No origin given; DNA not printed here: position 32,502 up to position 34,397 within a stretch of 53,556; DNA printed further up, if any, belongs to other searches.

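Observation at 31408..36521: Orphan four-gene type IV pilus / T2SS-like inner-membrane platform operon without ATPase, pilin, peptidase or secretin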

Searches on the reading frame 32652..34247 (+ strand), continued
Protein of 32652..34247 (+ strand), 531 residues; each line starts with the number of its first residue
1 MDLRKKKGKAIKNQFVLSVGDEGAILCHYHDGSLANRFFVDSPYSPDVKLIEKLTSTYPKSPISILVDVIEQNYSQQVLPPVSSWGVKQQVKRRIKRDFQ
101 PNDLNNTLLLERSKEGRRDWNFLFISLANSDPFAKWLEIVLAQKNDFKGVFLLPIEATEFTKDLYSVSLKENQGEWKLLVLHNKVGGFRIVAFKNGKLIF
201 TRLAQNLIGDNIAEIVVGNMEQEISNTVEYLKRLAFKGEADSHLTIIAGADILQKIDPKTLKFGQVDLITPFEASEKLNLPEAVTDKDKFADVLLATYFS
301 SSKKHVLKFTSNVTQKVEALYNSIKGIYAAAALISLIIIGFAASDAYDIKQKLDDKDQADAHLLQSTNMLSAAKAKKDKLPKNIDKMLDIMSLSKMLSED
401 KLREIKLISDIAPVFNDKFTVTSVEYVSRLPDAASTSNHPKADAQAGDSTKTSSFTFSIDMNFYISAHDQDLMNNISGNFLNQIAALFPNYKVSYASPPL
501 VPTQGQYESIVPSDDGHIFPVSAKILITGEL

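Call 61: search_protein_families(library=ncbifam, proteins=[L001:6668-8752:+, L001:14302-15429:-, L001:15448-16641:-, L001:16721-18499:-, L001:13561-14301:+, L003:4615-5337:+, L003:6769-7572:-, L001:10001-11719:+, L001:11716-12399:+, L001:12402-13508:+], max_evalue=0.001)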
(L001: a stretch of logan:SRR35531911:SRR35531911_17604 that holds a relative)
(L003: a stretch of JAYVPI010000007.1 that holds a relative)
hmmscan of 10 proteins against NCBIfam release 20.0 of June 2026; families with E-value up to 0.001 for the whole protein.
L001:6668-8752:+ (694 aa): 23 families
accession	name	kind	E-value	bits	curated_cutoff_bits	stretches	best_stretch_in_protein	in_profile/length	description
TIGR02538.1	type_IV_pilB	equivalog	2.4e-146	488.6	675.65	1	141-684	2-558/564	type IV-A pilus assembly ATPase PilB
TIGR02533.1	type_II_gspE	equivalog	2.9e-145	484.6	630.25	1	211-685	2-483/486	type II secretion system ATPase GspE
NF053534.1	T4PilAsmATPsTfpB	equivalog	1.4e-119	400.1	850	1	183-686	66-580/584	type IV pilus assembly ATPase TfpB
NF007755.0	PRK10436.1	equivalog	5.2e-109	365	617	1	216-687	12-458/465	type II secretion system protein GspE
NF041000.1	ATPase_ComGA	equivalog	6e-69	232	300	1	317-580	2-265/267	competence type IV pilus ATPase ComGA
TIGR01420.1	pilT_fam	subfamily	2.7e-49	168.2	319.1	1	316-582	3-270/343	PilT/PilU family type 4a pilus ATPase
TIGR02525.1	plasmid_TraJ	equivalog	1e-21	77.4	368.3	1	434-557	139-269/372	plasmid transfer ATPase TraJ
NF058587.1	archaellum_moto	equivalog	4.6e-19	68.6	550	1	441-568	272-406/527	archaellum flagellar ATPase motor FlaI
TIGR02524.1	dot_icm_DotB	equivalog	1.1e-17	64.3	463.3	1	444-557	133-256/358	Dot/Icm type IV secretion system ATPase DotB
NF053729.1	c-di-GMP_motif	domain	1.3e-17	63.3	38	1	140-191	1-52/53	cyclic di-GMP-binding domain-containing protein, MshE-related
TIGR03819.1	heli_sec_ATPase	hypoth_equivalog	5.3e-14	52.1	373.15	1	363-565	99-305/340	TadA family conjugal transfer-associated ATPase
TIGR02782.1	TrbB_P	equivalog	7.5e-14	51.7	304.55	1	437-558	129-253/303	P-type conjugative transfer ATPase TrbB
NF008411.1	PRK11234.1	equivalog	2e-13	49.6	1170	1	135-281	478-621/723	cyclic di-3',5'-guanylate-activated glycosyltransferase NfrB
TIGR02788.1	VirB11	equivalog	1.6e-12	47.1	249.95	1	434-558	134-263/308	P-type DNA transfer ATPase VirB11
NF010407.0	PRK13833.1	subfamily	5.8e-12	45.7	499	1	448-560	147-262/323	conjugal transfer protein TrbB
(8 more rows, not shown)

L001:14302-15429:- (375 aa): 21 families
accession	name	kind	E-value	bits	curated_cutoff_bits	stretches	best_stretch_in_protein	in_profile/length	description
TIGR01420.1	pilT_fam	subfamily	3.5e-127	424.4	319.1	1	7-345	3-342/343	PilT/PilU family type 4a pilus ATPase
TIGR02525.1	plasmid_TraJ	equivalog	2.3e-45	155.2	368.3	1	77-339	95-365/372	plasmid transfer ATPase TraJ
NF041000.1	ATPase_ComGA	equivalog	4.5e-40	137.3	300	1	8-273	2-266/267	competence type IV pilus ATPase ComGA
TIGR02533.1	type_II_gspE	equivalog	1.7e-39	135.8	630.25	1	119-276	236-383/486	type II secretion system ATPase GspE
TIGR02524.1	dot_icm_DotB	equivalog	6.4e-37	127.6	463.3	1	5-335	5-348/358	Dot/Icm type IV secretion system ATPase DotB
NF007755.0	PRK10436.1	equivalog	8.6e-34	117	617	1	7-275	90-358/465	type II secretion system protein GspE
TIGR02538.1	type_IV_pilB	equivalog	4.7e-33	114.6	675.65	1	118-290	308-474/564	type IV-A pilus assembly ATPase PilB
NF053534.1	T4PilAsmATPsTfpB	equivalog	1.1e-30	106.6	850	1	116-276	326-476/584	type IV pilus assembly ATPase TfpB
NF058587.1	archaellum_moto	equivalog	2.3e-16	59.7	550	1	117-244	266-394/527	archaellum flagellar ATPase motor FlaI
TIGR02788.1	VirB11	equivalog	2.7e-15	56.2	249.95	1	118-251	136-270/308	P-type DNA transfer ATPase VirB11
TIGR02782.1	TrbB_P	equivalog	2.5e-13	50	304.55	1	125-252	135-261/303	P-type conjugative transfer ATPase TrbB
TIGR03819.1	heli_sec_ATPase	hypoth_equivalog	5.4e-13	48.8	373.15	1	120-239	172-293/340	TadA family conjugal transfer-associated ATPase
NF053672.1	bindosome_BasE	exception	1.5e-12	47.1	1000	1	115-254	259-399/512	bindosome assembly system ATPase subunit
NF010469.0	PRK13894.1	subfamily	4.2e-12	46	508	1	121-246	145-267/320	conjugal transfer ATPase TrbB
NF010425.0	PRK13851.1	equivalog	8.7e-10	38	461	1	119-244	156-281/344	type IV secretion system protein VirB11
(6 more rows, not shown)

L001:15448-16641:- (397 aa): 18 families
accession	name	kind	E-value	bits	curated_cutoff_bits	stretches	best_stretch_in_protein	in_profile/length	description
TIGR01420.1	pilT_fam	subfamily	2.5e-145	484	319.1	1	3-338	2-337/343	PilT/PilU family type 4a pilus ATPase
TIGR02525.1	plasmid_TraJ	equivalog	4.2e-51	174.1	368.3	1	3-341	12-369/372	plasmid transfer ATPase TraJ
TIGR02538.1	type_IV_pilB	equivalog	1.4e-49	169.2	675.65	1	29-243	214-432/564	type IV-A pilus assembly ATPase PilB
TIGR02533.1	type_II_gspE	equivalog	1.3e-47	162.6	630.25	1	81-270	195-380/486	type II secretion system ATPase GspE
NF007755.0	PRK10436.1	equivalog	9.6e-46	156.4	617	1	4-271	90-357/465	type II secretion system protein GspE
TIGR02524.1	dot_icm_DotB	equivalog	6.4e-43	147.3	463.3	1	3-341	6-356/358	Dot/Icm type IV secretion system ATPase DotB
NF041000.1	ATPase_ComGA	equivalog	2e-39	135.2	300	1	79-270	80-266/267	competence type IV pilus ATPase ComGA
NF053534.1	T4PilAsmATPsTfpB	equivalog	3.4e-37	128.1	850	1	114-243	327-452/584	type IV pilus assembly ATPase TfpB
TIGR02782.1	TrbB_P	equivalog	2.4e-20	73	304.55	1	78-266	84-278/303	P-type conjugative transfer ATPase TrbB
NF058587.1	archaellum_moto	equivalog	3.6e-19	68.9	550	1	126-241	278-394/527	archaellum flagellar ATPase motor FlaI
TIGR02788.1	VirB11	equivalog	1.6e-16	60.2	249.95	1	121-264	142-288/308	P-type DNA transfer ATPase VirB11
TIGR03819.1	heli_sec_ATPase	hypoth_equivalog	4.5e-15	55.7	373.15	1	113-240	169-297/340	TadA family conjugal transfer-associated ATPase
NF010469.0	PRK13894.1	subfamily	1.2e-14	54.5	508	1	113-265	140-291/320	conjugal transfer ATPase TrbB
NF010407.0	PRK13833.1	subfamily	8e-14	51.8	499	1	126-266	147-285/323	conjugal transfer protein TrbB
NF053672.1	bindosome_BasE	exception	3.2e-10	39.3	1000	1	123-244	270-392/512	bindosome assembly system ATPase subunit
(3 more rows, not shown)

L001:16721-18499:- (592 aa): 14 families
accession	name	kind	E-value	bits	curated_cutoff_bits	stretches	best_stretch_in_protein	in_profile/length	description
TIGR02917.1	PEP_TPR_lipo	equivalog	1.4e-15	56.2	312.2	1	408-565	470-628/899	XrtA/PEP-CTERM system TPR-repeat protein PrsT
NF040959.1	MamA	equivalog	1.2e-14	54.2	200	1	405-560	39-195/204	magnetosome protein MamA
TIGR02521.1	type_IV_pilW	equivalog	4.2e-13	49.4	154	2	396-494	24-123/234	type IV pilus biogenesis/stability protein PilW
NF002725.1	PRK02603.1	equivalog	7.3e-11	42.4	143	2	399-496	31-130/173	photosystem I assembly protein Ycf3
NF033920.0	C39_PA2778_fam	equivalog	5.6e-09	35.8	150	1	403-483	156-236/255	PA2778 family cysteine peptidase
NF008520.0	PRK11447.1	equivalog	9.2e-09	33.7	858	1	407-567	355-524/1157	cellulose synthase complex outer membrane protein BcsC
NF033762.1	social_mot_Tgl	equivalog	2.7e-07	30.2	225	1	415-563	43-195/252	social motility TPR repeat lipoprotein Tgl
NF047507.1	TPR_BatC_Lepto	exception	5.2e-07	29.4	175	0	509-544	101-136/214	TPR repeat-containing protein BatC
TIGR02552.1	LcrH_SycD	equivalog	8.3e-07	28.8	104.8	0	431-473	46-88/136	SycD/LcrH family type III secretion system chaperone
NF033758.1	gliding_GltE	equivalog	1.9e-06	27.1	225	1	427-536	76-186/411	adventurous gliding motility TPR repeat lipoprotein GltE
NF047371.1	FlcA_CTERM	equivalog_domain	6.7e-06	24.8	300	0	487-571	456-540/646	periplasmic flagellar collar protein FlcA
TIGR00540.1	TPR_hemY_coli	hypoth_equivalog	2e-05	23.5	142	1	405-562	225-383/385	heme biosynthesis-associated TPR protein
TIGR03939.1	PGA_TPR_OMP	equivalog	2.3e-05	22.8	366.65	0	422-475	105-158/800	poly-beta-1,6 N-acetyl-D-glucosamine export porin PgaA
NF047558.1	TPR_END_plus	domain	5.1e-05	23.1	32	0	510-538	5-33/56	TPR end-of-group domain-containing protein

L001:13561-14301:+ (246 aa): 185 families (the best 25 are shown)
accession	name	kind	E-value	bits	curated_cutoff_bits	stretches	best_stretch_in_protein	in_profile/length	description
TIGR01188.1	drrA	subfamily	5.5e-45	154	312.45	1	12-230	1-222/302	daunorubicin resistance ABC transporter, ATP-binding protein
NF033858.1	ABC2_perm_RbbA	equivalog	2.8e-42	144.7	1050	1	8-241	270-506/909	ribosome-associated ATPase/putative transporter RbbA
TIGR03522.1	GldA_ABC_ATP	equivalog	6.7e-42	144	402.6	1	6-236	4-236/301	gliding motility-associated ABC transporter ATP-binding subunit GldA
TIGR03740.1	galliderm_ABC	subfamily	4.1e-40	137.8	309.75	1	5-215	1-207/223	lantibiotic protection ABC transporter ATP-binding subunit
NF047568.1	PSM_export_PmtC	equivalog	3e-33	115.5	375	1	7-212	3-200/290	phenol-soluble modulin export ABC transporter ATP-binding protein PmtC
NF047565.1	PSM_export_PmtA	equivalog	1.6e-31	109.7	350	1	17-223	14-219/282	phenol-soluble modulin export ABC transporter ATP-binding protein PmtA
TIGR03864.1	PQQ_ABC_ATP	hypoth_equivalog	1.8e-30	106.2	302.25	1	5-234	2-234/236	ABC transporter, ATP-binding subunit, PQQ-dependent alcohol dehydrogenase system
TIGR04406.1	LPS_export_lptB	equivalog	2.8e-30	105.4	240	1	5-219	2-222/239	LPS export ABC transporter ATP-binding protein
NF010060.0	PRK13537.1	equivalog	8.8e-30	103.6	521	1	2-230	13-245/314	nodulation factor ABC transporter ATP-binding protein NodI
TIGR01288.1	nodI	equivalog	9.8e-30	103.6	424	1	7-219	7-222/303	nodulation factor ABC transporter ATP-binding protein NodI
NF010059.0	PRK13536.1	equivalog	1.2e-29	103.2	549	1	6-225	45-268/342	nodulation factor ABC transporter ATP-binding protein NodI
TIGR01186.1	proV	subfamily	1.5e-27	96.6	326.6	1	14-229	3-227/363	betaine/proline/choline family ABC transporter ATP-binding protein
TIGR04521.1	ECF_ATPase_2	equivalog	2.3e-27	95.8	330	2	109-219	121-232/279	energy-coupling factor transporter ATPase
NF011967.0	PRK15439.1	equivalog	2.2e-26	92.4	586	1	5-221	12-229/510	autoinducer 2 ABC transporter ATP-binding protein LsrA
TIGR03410.1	urea_trans_UrtE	equivalog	6.9e-26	91.1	285.8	1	5-222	1-222/230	urea ABC transporter ATP-binding subunit UrtE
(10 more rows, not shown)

L003:4615-5337:+ (240 aa): 3 families
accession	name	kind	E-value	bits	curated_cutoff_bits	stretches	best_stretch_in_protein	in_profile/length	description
TIGR01708.2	typeII_sec_gspH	equivalog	4.7e-07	29.9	80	1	3-54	2-51/169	type II secretion system minor pseudopilin GspH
TIGR02532.1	IV_pilin_GFxxxE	domain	6.7e-07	28.9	16.3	1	2-24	1-23/24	prepilin-type N-terminal cleavage/methylation domain-containing protein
TIGR01710.1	typeII_sec_gspG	equivalog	8.6e-07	29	88.85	1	3-63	1-62/134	type II secretion system major pseudopilin GspG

L003:6769-7572:- (267 aa): 3 families
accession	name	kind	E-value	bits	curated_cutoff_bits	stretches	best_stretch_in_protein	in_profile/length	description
TIGR02532.1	IV_pilin_GFxxxE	domain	1.1e-06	28.2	16.3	1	2-24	1-23/24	prepilin-type N-terminal cleavage/methylation domain-containing protein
TIGR01708.2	typeII_sec_gspH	equivalog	7.6e-06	26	80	1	3-43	2-43/169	type II secretion system minor pseudopilin GspH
TIGR01710.1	typeII_sec_gspG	equivalog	0.00016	21.7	88.85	1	3-32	1-28/134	type II secretion system major pseudopilin GspG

L001:10001-11719:+ (572 aa): 0 families

L001:11716-12399:+ (227 aa): 0 families

L001:12402-13508:+ (368 aa): 0 families
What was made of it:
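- The TPR protein resembles PilW/Tgl below threshold (call 61). The N-termini of the L003 pilins also hit GspG and GspH (call 61). The relatives' ATPase carries the MshE-type c-di-GMP motif (call 61).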

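Call 62: find_encoding_contigs(protein=P0008, flank=10000, max_places=1)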
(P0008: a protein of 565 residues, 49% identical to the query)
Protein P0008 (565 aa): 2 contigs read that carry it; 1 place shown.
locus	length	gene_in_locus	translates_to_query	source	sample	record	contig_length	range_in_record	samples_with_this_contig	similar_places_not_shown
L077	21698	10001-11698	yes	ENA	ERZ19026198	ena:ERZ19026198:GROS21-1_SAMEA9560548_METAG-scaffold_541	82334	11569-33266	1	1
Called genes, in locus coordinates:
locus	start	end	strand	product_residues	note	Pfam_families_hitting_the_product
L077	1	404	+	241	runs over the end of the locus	PF01027:Bax1-I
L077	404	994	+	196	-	PF01351:RNase_HII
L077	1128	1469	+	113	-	-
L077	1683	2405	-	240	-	PF01553:Acyltransferase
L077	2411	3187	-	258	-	PF13444:Acetyltransf_5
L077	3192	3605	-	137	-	PF01475:FUR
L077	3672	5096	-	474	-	PF00171:Aldedh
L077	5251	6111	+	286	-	-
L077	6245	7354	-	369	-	PF00696:AA_kinase, PF01472:PUA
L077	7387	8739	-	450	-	PF25046:DUF7790 (weak)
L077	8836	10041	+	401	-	PF28597:T2SSF_N (weak), PF00482:T2SSF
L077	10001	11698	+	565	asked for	-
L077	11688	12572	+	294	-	-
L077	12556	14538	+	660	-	-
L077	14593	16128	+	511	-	PF01921:tRNA-synt_1f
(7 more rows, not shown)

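Call 63: find_encoding_contigs(protein=P0007, flank=10000, max_places=1)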
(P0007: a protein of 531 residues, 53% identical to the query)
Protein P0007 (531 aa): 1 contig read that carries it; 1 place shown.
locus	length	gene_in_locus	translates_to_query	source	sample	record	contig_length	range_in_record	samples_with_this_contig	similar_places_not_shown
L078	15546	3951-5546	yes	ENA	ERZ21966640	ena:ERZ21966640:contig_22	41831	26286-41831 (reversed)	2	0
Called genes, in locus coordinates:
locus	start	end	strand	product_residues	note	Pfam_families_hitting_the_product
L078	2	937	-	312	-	?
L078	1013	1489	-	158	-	-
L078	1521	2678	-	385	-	PF00696:AA_kinase, PF01472:PUA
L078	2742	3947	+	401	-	PF28597:T2SSF_N, PF00482:T2SSF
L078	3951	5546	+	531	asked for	-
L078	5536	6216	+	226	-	-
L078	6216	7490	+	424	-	PF13650:Asp_protease_2, PF13975:gag-asp_proteas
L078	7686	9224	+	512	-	PF01921:tRNA-synt_1f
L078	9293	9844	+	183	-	PF10399:UCR_Fe-S_N, PF00355:Rieske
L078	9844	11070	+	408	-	PF00033:Cytochrome_B, PF13631:Cytochrom_B_N_2, PF00032:Cytochrom_B_C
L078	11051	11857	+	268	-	PF02167:Cytochrom_C1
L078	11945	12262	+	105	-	PF02311:AraC_binding (weak), PF07883:Cupin_2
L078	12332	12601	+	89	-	-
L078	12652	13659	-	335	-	PF00044:Gp_dh_N, PF02800:Gp_dh_C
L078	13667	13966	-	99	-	-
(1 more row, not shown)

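Call 64: find_encoding_contigs(protein=P0016, flank=10000, max_places=1)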
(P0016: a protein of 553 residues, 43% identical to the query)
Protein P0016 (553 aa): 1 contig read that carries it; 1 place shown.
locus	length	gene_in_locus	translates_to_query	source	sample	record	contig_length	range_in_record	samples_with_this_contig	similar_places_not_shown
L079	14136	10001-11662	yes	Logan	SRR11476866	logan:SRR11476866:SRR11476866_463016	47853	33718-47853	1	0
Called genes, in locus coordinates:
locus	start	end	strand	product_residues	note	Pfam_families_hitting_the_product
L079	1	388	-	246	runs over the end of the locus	PF01553:Acyltransferase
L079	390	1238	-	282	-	PF13444:Acetyltransf_5, PF21926:FeeM (weak)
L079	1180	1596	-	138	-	PF01475:FUR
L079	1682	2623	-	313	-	-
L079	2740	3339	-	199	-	-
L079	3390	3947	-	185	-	PF01467:CTP_transf_like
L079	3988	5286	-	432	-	PF00171:Aldedh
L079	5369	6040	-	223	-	PF07963:N_methyl (weak)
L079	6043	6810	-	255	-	PF07963:N_methyl (faint)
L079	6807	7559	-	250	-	-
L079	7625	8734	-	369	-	PF00696:AA_kinase, PF01472:PUA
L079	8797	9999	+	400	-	PF28597:T2SSF_N, PF00482:T2SSF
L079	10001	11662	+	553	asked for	-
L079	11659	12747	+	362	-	-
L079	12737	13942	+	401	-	-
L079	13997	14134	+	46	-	?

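Call 85: search_protein_representatives(alignment_id=A1)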
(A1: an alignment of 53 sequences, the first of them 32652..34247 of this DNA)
Query: 53 sequences, 547 profile positions. Proteins with E-value up to 0.001 (for the whole library): 2112; up to 1e-10: 1562; up to 1e-30: 635. The best 150 are listed.
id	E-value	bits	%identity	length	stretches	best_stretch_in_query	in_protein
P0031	7.4e-199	678.6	-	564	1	16-545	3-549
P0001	4.2e-193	659.6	-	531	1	10-509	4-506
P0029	1.7e-190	651.1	-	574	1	5-534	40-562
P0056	3.5e-190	650.0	-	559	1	16-542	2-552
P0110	7.0e-188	642.4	-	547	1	14-543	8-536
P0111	4.1e-186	636.6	-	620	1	19-542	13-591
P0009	7.7e-186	635.7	-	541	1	8-537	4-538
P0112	9.1e-184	628.8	-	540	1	23-544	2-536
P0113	1.2e-183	628.4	-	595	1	15-542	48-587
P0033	3.6e-183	626.8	-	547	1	18-544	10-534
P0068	4.1e-182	623.4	-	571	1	15-544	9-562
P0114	6.4e-181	619.4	-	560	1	9-543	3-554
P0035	1.1e-180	618.6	-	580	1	9-538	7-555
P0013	3.2e-180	617.1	-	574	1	6-546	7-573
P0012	3.3e-180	617.1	-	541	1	2-545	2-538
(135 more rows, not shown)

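Call 93: find_encoding_contigs(protein=P0002, flank=10000, max_places=1)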
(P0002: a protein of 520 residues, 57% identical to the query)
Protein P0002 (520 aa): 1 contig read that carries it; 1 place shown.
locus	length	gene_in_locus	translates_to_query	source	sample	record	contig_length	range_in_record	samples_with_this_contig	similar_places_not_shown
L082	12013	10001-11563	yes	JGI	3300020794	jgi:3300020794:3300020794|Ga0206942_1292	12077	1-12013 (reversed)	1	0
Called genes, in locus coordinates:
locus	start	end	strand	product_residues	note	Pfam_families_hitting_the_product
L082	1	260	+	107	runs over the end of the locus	?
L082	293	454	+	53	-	PF04588:HIG_1_N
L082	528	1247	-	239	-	PF01553:Acyltransferase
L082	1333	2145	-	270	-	PF13444:Acetyltransf_5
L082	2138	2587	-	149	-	PF01475:FUR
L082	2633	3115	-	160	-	-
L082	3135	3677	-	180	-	PF01467:CTP_transf_like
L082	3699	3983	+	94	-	-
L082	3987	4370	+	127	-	PF01850:PIN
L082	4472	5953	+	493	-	PF07963:N_methyl (faint)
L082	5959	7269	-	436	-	PF00171:Aldedh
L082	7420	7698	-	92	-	PF01472:PUA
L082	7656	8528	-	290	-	PF00696:AA_kinase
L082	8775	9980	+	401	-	PF28597:T2SSF_N, PF00482:T2SSF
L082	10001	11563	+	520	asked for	-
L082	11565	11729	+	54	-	-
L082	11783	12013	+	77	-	?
